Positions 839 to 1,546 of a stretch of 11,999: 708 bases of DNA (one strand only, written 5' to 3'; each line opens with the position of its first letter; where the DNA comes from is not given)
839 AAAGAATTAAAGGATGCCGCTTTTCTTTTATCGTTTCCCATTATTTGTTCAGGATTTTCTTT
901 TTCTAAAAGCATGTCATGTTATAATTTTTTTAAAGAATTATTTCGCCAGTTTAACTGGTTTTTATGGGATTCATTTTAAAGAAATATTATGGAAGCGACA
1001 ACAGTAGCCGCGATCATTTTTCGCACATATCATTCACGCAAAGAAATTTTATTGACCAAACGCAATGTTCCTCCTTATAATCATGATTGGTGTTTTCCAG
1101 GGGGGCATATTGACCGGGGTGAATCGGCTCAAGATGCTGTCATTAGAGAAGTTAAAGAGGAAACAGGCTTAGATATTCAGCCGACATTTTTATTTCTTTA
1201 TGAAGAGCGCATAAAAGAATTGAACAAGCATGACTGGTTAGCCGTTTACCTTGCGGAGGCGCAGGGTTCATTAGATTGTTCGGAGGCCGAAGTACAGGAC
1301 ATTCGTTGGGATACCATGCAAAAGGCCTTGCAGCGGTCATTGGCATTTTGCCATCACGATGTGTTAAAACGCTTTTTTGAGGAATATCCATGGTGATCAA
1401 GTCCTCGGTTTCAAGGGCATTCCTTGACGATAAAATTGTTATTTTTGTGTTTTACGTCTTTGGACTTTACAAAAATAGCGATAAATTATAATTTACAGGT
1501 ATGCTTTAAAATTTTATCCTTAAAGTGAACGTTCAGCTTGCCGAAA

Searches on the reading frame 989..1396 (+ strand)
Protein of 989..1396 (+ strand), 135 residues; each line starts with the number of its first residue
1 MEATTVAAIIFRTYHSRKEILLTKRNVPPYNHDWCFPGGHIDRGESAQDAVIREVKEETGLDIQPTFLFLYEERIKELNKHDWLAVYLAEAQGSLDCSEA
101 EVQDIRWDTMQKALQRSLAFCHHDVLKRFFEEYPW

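Call 3: search_protein_families(library=pfam, proteins=[window:989-1396:+], max_evalue=1)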
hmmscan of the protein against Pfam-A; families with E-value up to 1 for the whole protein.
window:989-1396:+ (135 aa): 3 families
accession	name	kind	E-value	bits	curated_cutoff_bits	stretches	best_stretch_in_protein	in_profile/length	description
PF00293.34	NUDIX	-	1.7e-22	80.3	21.1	1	5-128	3-133/134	NUDIX domain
PF22327.2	Nudt16-like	-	0.00063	20.2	27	1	8-66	13-68/161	U8 snoRNA-decapping enzyme-like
PF14815.12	NUDIX_4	-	0.0059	16.8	35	1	19-65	11-58/113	NUDIX domain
